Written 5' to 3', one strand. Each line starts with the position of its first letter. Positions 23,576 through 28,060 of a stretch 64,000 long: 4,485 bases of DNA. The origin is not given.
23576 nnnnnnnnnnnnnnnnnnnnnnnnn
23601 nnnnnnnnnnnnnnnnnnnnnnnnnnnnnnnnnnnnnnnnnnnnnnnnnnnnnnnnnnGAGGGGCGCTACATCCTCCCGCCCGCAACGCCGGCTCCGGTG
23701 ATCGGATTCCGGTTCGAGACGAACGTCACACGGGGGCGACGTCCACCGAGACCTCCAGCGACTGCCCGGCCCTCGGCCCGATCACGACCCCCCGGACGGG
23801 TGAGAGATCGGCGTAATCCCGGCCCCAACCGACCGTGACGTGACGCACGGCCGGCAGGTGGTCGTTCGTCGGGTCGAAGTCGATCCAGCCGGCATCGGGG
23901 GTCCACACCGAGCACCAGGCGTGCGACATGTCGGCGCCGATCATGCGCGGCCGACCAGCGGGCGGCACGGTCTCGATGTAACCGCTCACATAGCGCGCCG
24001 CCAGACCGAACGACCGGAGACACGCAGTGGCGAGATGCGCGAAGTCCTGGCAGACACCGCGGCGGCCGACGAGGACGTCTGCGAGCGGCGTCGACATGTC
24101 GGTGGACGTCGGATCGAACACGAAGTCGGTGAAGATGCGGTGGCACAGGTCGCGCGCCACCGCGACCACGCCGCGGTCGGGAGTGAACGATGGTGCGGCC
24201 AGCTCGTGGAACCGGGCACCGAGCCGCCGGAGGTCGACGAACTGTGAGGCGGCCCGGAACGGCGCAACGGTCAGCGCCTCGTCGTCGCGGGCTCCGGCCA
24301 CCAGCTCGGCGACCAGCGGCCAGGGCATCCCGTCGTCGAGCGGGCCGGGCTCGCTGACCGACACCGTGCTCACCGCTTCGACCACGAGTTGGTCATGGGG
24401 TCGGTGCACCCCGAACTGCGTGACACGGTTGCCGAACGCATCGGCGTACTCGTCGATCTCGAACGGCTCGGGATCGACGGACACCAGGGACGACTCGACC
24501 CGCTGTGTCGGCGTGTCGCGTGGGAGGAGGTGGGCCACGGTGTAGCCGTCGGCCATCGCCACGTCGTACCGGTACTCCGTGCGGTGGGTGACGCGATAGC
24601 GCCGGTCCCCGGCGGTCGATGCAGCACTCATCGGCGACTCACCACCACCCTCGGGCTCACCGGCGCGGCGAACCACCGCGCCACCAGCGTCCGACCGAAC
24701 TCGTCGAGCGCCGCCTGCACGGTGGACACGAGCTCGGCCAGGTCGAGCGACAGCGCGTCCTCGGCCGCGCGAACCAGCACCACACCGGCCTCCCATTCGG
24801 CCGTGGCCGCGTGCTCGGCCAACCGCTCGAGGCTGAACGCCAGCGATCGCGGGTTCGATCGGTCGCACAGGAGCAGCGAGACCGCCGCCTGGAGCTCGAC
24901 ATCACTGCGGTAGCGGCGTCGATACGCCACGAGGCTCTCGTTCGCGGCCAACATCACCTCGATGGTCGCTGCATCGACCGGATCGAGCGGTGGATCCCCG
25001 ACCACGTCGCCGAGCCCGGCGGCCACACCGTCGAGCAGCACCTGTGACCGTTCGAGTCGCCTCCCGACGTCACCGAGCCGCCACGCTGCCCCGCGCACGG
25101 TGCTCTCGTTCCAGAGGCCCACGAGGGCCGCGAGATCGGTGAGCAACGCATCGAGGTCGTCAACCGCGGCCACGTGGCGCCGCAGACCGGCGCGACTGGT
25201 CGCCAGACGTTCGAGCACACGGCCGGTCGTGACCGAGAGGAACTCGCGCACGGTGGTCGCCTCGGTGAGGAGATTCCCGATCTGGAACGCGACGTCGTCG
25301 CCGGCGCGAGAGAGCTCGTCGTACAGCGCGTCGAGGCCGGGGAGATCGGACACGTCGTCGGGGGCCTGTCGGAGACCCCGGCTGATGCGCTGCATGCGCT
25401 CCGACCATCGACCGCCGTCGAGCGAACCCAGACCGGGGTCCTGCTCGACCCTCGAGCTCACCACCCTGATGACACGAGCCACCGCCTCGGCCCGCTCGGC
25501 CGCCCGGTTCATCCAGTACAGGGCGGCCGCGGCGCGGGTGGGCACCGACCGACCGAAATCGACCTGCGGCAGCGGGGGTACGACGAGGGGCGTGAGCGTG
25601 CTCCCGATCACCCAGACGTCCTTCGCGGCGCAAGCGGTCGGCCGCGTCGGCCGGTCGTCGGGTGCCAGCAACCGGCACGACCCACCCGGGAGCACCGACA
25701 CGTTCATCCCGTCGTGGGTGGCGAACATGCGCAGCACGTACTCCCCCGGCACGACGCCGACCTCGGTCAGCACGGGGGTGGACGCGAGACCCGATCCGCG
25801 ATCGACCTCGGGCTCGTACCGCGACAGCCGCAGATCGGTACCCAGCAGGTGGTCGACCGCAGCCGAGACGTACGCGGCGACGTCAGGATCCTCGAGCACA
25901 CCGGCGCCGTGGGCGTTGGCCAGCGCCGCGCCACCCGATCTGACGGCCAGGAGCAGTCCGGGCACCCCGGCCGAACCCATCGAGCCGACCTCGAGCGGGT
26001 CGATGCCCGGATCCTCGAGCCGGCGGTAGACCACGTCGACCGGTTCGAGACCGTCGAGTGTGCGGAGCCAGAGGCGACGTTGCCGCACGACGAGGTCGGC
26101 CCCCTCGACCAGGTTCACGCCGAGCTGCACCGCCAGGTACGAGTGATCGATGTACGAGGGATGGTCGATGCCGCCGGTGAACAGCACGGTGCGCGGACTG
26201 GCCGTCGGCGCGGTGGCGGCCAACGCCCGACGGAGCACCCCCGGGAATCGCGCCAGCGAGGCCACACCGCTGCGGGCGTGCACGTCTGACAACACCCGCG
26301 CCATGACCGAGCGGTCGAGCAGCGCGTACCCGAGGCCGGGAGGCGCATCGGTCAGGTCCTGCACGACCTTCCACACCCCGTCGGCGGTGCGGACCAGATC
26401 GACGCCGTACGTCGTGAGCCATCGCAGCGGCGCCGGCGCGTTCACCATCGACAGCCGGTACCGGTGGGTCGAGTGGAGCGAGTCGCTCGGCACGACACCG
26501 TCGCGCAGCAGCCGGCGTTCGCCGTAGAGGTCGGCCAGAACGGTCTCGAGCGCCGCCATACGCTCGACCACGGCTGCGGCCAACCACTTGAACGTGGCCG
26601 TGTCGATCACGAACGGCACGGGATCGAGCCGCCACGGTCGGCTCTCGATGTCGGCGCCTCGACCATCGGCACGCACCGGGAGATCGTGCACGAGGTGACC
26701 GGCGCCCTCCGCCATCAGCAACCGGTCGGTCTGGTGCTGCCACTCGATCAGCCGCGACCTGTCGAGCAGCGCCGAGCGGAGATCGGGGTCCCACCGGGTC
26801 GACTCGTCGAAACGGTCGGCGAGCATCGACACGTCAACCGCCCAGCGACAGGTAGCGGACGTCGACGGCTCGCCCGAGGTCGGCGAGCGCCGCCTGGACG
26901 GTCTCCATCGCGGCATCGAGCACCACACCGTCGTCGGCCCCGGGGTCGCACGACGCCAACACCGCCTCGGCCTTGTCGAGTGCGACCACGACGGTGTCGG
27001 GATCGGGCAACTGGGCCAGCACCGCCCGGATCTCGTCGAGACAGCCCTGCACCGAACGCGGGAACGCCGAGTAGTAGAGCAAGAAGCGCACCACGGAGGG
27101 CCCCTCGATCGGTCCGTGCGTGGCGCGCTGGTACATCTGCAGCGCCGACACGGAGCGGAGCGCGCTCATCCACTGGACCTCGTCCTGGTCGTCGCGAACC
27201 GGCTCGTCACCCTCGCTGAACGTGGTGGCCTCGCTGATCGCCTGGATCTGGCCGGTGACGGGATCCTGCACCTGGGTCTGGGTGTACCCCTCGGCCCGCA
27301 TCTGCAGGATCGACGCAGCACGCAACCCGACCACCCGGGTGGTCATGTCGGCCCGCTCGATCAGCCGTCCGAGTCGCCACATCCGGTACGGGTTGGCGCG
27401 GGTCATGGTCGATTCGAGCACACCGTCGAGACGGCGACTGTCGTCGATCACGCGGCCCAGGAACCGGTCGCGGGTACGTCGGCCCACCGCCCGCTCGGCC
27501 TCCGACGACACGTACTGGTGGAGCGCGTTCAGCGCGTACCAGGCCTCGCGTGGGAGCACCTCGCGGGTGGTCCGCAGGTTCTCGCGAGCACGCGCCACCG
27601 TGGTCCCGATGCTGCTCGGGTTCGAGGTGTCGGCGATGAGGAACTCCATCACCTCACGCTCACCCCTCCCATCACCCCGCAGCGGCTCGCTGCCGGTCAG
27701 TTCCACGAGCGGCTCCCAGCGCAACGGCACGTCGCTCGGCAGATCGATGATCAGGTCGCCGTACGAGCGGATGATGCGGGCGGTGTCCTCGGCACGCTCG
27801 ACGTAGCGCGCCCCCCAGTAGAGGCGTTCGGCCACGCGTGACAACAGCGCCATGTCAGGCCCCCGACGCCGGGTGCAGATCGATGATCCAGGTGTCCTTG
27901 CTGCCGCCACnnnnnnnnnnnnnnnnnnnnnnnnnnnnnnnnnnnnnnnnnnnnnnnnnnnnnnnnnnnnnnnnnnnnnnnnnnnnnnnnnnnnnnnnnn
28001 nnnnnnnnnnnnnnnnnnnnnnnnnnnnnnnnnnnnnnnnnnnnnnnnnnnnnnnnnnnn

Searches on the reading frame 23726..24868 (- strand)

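Call 42: search_protein_families(library=pfam, proteins=[window:23726-24868:-], max_evalue=0.0001)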
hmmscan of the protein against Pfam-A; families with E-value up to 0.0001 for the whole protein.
window:23726-24868:- (380 aa): 2 families
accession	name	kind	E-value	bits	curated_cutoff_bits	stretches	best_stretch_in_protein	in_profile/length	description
PF08379.15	Bact_transglu_N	-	2e-24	86.6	27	1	91-169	1-79/80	Bacterial transglutaminase-like N-terminal region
PF01841.26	Transglut_core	-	3.1e-19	69.7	23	1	237-333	17-108/108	Transglutaminase-like superfamily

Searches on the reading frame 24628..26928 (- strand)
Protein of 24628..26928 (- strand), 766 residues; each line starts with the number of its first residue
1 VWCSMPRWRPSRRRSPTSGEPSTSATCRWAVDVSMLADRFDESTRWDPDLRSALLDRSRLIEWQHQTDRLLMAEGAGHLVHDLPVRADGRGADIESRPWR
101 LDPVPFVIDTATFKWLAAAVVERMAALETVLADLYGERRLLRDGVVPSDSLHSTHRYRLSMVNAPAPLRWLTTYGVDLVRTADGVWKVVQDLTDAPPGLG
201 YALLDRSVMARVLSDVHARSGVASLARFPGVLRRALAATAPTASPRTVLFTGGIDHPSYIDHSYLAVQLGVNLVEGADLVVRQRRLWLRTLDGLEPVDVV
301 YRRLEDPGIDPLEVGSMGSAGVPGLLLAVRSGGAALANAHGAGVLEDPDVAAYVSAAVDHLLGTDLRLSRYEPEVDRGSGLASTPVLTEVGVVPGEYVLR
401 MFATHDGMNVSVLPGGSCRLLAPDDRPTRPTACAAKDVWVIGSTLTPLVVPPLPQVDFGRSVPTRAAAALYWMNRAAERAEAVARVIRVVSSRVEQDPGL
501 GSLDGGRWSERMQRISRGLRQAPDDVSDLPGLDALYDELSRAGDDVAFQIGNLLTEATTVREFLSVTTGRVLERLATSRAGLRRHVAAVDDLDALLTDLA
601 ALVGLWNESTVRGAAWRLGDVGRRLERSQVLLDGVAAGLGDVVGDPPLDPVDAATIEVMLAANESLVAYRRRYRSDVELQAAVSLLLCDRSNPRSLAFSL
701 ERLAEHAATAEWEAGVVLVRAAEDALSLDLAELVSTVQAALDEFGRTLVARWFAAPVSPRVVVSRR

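Call 42: search_protein_families(library=pfam, proteins=[window:24628-26928:-], max_evalue=0.0001)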
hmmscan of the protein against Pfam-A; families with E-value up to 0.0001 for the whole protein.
window:24628-26928:- (766 aa): 3 families
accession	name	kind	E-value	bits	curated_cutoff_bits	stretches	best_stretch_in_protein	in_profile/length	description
PF14403.11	CP_ATPgrasp_2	-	2.8e-83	280.4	32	1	105-370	1-269/374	Circularly permuted ATP-grasp type 2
PF04174.18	CP_ATPgrasp_1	-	4.6e-67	226.8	23.1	1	105-365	1-264/332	A circularly permuted ATPgrasp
PF04168.17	Alpha-E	-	1e-38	134.2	20.8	1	463-744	2-278/294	A predicted alpha-helical domain with a conserved ER motif.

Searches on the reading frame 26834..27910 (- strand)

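Call 42: search_protein_families(library=pfam, proteins=[window:26834-27910:-], max_evalue=0.0001)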
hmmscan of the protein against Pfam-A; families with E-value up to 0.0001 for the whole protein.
window:26834-27910:- (358 aa): 1 family
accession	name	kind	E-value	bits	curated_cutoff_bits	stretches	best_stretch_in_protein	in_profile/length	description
PF04168.17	Alpha-E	-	2.5e-67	228.1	20.8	1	22-354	1-294/294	A predicted alpha-helical domain with a conserved ER motif.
